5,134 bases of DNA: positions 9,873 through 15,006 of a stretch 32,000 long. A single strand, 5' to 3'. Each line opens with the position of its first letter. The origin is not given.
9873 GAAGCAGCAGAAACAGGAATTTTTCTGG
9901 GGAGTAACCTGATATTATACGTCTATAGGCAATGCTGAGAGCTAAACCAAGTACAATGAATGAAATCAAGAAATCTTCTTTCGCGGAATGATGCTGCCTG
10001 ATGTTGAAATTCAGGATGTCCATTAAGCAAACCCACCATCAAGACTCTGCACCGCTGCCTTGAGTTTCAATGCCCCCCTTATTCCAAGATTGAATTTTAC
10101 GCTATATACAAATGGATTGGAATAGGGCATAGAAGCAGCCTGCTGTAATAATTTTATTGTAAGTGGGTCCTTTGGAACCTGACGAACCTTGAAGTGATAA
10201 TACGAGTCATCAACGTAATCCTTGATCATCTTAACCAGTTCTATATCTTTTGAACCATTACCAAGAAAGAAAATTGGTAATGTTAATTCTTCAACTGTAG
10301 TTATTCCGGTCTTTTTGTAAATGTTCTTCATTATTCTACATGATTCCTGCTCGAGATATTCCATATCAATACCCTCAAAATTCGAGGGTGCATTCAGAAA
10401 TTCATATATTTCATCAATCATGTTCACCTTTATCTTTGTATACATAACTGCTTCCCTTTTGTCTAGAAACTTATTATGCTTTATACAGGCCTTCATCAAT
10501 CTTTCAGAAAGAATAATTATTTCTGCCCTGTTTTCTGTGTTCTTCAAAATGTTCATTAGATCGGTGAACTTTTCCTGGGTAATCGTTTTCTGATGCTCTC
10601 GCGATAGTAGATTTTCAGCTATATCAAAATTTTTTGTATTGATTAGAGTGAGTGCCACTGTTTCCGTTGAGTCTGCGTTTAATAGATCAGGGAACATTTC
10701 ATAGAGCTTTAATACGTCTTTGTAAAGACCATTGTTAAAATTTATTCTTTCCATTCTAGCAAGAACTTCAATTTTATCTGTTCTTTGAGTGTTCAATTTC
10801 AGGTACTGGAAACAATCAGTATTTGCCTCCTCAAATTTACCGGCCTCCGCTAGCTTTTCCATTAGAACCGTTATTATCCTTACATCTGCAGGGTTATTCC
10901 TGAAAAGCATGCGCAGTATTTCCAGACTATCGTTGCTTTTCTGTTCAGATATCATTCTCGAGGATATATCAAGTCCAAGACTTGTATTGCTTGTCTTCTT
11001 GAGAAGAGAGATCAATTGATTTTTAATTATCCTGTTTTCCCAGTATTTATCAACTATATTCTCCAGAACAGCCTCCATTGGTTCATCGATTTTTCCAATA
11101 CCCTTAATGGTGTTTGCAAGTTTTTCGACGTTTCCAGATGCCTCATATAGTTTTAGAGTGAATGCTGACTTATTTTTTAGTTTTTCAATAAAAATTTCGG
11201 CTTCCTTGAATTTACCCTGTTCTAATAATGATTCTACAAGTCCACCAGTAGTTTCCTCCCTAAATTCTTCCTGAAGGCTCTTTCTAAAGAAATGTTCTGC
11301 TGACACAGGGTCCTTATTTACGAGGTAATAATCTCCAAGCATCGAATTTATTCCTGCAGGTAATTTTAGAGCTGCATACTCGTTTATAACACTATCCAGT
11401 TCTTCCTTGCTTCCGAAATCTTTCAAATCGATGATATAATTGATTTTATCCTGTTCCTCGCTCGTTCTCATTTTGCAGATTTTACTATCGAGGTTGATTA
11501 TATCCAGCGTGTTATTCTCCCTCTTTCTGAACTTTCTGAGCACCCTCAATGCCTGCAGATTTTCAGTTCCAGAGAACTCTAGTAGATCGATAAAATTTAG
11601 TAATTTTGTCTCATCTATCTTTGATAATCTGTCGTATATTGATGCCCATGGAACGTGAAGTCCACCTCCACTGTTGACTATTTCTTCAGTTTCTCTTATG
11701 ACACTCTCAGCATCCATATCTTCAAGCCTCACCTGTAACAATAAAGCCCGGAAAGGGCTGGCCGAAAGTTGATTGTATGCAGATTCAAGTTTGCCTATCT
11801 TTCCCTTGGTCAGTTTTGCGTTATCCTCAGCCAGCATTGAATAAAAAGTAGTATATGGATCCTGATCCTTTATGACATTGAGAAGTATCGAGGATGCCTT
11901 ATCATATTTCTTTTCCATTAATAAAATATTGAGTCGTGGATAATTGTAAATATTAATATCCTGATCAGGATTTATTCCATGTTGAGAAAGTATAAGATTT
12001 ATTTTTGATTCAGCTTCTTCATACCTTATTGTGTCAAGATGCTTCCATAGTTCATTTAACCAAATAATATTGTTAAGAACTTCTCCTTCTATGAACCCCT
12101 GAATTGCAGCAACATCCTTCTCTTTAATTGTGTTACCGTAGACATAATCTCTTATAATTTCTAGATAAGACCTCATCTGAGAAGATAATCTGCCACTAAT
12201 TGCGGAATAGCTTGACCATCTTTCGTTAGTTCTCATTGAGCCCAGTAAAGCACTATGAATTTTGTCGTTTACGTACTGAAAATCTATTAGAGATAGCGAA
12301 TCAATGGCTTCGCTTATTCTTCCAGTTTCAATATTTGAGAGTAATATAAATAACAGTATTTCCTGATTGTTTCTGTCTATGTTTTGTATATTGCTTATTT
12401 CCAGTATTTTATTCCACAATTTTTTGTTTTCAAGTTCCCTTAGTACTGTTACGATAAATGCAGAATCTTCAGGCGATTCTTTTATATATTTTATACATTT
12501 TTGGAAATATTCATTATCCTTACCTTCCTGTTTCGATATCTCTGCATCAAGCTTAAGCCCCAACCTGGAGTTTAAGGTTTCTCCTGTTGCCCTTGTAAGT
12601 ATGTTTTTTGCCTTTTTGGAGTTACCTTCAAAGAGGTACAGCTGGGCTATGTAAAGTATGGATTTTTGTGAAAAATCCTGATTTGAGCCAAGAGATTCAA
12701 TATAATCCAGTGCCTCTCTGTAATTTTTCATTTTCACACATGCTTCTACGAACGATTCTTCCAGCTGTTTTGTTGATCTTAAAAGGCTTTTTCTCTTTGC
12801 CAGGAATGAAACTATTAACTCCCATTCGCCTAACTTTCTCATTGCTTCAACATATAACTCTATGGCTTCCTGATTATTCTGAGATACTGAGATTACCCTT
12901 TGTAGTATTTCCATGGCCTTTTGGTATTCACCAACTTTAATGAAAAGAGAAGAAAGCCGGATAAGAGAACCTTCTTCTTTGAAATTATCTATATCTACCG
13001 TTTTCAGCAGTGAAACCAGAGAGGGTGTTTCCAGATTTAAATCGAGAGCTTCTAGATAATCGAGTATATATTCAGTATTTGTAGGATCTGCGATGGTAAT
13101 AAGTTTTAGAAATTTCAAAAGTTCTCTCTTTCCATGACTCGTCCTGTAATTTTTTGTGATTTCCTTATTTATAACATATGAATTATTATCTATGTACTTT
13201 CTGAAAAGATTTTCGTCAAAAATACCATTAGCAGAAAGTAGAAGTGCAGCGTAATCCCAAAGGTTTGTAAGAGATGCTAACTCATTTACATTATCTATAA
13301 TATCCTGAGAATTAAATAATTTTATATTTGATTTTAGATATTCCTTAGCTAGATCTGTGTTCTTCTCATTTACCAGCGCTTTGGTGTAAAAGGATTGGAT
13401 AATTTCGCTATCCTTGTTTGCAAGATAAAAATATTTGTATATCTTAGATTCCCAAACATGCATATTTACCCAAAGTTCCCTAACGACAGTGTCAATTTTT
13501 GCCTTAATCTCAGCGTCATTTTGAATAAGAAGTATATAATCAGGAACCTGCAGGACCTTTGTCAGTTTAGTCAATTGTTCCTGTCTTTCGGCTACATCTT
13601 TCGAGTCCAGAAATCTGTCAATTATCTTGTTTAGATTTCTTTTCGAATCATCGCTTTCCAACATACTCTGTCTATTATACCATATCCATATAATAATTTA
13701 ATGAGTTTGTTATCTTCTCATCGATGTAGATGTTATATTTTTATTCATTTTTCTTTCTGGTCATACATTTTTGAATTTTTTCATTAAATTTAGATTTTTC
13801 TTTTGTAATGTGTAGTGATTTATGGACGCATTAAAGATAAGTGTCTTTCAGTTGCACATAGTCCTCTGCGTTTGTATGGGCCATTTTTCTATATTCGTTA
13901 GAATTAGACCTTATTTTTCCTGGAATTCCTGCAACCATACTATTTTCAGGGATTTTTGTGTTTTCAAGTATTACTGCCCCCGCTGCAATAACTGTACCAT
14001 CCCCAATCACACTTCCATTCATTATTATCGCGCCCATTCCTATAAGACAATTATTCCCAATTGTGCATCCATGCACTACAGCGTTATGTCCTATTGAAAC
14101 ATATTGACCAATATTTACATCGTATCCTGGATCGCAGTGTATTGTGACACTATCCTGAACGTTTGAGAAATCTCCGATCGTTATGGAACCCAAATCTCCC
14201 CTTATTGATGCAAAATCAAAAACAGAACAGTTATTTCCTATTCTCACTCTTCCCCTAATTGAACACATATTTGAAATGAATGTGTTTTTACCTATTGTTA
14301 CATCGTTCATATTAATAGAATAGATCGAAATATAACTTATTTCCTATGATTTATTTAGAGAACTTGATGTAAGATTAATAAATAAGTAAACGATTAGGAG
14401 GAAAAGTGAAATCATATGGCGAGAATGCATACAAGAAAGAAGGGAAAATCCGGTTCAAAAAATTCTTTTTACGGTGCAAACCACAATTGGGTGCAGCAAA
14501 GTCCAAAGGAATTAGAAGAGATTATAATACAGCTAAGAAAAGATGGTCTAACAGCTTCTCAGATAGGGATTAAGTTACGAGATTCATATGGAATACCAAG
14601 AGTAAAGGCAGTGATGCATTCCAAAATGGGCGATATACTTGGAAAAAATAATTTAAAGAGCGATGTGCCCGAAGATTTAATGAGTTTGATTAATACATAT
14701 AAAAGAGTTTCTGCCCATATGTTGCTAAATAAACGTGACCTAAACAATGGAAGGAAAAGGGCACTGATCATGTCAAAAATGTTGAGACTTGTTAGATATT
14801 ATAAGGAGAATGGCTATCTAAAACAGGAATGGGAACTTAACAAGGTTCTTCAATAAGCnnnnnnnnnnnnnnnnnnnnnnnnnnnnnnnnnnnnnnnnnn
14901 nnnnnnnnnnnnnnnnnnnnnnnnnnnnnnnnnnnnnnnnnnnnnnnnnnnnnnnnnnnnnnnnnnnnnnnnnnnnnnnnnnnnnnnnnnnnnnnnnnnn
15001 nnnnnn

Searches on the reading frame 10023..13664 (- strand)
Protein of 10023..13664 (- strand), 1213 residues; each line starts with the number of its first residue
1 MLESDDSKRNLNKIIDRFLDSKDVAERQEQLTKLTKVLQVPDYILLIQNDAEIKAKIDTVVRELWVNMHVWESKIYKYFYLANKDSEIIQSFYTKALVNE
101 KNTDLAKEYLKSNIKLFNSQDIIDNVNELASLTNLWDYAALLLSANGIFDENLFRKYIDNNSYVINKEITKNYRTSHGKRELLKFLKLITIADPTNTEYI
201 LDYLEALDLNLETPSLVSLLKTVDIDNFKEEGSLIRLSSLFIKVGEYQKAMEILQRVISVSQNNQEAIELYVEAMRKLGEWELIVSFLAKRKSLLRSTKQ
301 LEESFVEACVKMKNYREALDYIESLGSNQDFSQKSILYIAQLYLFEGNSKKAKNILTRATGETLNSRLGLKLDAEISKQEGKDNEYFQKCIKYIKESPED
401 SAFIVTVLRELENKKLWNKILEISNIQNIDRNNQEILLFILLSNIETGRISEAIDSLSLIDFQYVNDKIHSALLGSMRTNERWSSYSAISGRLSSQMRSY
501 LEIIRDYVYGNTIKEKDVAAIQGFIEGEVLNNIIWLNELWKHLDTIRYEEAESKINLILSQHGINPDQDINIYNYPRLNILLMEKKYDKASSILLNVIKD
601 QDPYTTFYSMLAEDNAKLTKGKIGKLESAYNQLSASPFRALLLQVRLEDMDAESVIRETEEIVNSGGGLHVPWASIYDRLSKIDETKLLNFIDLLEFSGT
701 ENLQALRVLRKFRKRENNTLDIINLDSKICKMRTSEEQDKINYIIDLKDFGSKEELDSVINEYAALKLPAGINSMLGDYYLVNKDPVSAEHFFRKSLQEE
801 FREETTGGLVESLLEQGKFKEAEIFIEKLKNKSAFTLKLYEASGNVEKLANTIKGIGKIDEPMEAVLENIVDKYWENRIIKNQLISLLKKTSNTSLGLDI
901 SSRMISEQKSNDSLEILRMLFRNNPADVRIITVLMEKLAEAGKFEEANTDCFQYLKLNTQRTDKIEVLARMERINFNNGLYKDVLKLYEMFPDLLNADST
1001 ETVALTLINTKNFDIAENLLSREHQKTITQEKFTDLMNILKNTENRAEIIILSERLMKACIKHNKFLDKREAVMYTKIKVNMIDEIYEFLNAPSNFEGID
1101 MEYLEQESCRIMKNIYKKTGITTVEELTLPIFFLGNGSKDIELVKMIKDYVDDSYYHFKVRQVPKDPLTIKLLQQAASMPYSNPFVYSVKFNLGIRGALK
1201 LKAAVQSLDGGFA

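Call 7: search_protein_families(library=pfam, proteins=[window:10023-13664:-], max_evalue=0.001)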
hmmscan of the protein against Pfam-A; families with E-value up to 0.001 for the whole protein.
window:10023-13664:- (1213 aa): 9 families
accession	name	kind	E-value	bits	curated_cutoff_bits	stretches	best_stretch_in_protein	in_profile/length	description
PF14559.12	TPR_19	-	4.2e-15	56.2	25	0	244-282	4-42/68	Tetratricopeptide repeat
PF12895.13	ANAPC3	-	5.9e-10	39.7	27.2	1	245-323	3-80/82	Anaphase-promoting complex, cyclosome, subunit 3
PF13428.12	TPR_14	-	7.6e-08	32.7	23.5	0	235-273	5-43/44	Tetratricopeptide repeat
PF07719.23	TPR_2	-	9.8e-06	25.8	27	0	234-264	4-34/34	Tetratricopeptide repeat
PF13181.12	TPR_8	-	1.1e-05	25.6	25.7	0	233-264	3-34/34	Tetratricopeptide repeat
PF13176.12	TPR_7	-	1.1e-05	25.5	27.9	0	233-265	1-33/36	Tetratricopeptide repeat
PF25064.1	ARM_TT21_5th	-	3.2e-05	24.7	27.8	0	238-344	8-117/117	TT21 fifth ARM repeats domain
PF14853.12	Fis1_TPR_C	-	9.7e-05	22.9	25.3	0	242-270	12-40/53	Fis1 C-terminal tetratricopeptide repeat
PF13429.12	TPR_15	-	0.00046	20.1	26.2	0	215-327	128-242/280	Tetratricopeptide repeat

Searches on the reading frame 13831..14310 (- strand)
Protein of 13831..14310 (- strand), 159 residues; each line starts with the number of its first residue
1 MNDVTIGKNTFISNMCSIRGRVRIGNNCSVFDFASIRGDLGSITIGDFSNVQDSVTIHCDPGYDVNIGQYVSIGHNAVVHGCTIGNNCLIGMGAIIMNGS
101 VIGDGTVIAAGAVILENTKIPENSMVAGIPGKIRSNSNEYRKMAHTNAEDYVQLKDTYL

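Call 7: search_protein_families(library=pfam, proteins=[window:13831-14310:-], max_evalue=0.001)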
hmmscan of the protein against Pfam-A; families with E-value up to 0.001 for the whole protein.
window:13831-14310:- (159 aa): 6 families
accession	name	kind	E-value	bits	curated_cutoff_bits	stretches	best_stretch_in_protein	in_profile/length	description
PF00132.30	Hexapep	-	2.4e-24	84.4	27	4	81-114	1-34/36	Bacterial transferase hexapeptide (six repeats)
PF25084.1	LbH_EIF2B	-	9.5e-10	38.9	54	1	58-124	15-85/105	EIF2B subunit epsilon LbH domain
PF14602.12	Hexapep_2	-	4.5e-07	29.9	27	2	83-114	3-32/34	Hexapeptide repeat of succinyl-transferase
PF07959.18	Fucose_pyrophosphorylase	-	8e-06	25.5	34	0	67-151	292-364/418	Fucose pyrophosphorylase domain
PF21711.3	DCTN5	-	1.5e-05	25.2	40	1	6-136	36-156/182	Dynactin subunit 5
PF25087.1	GMPPB_C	-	0.0006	19.9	39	0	77-136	6-64/110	GMPPB C-terminal domain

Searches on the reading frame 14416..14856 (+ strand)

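Call 7: search_protein_families(library=pfam, proteins=[window:14416-14856:+], max_evalue=0.001)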
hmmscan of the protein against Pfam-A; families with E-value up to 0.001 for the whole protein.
window:14416-14856:+ (146 aa): 2 families
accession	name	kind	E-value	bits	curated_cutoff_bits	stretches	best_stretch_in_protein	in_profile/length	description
PF08069.17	Ribosomal_S13_N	-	3.8e-23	81.7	25.4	1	1-60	1-60/60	Ribosomal S13/S15 N-terminal domain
PF00312.27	Ribosomal_S15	-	7.9e-05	23.2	31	1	83-139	17-71/81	Ribosomal protein S15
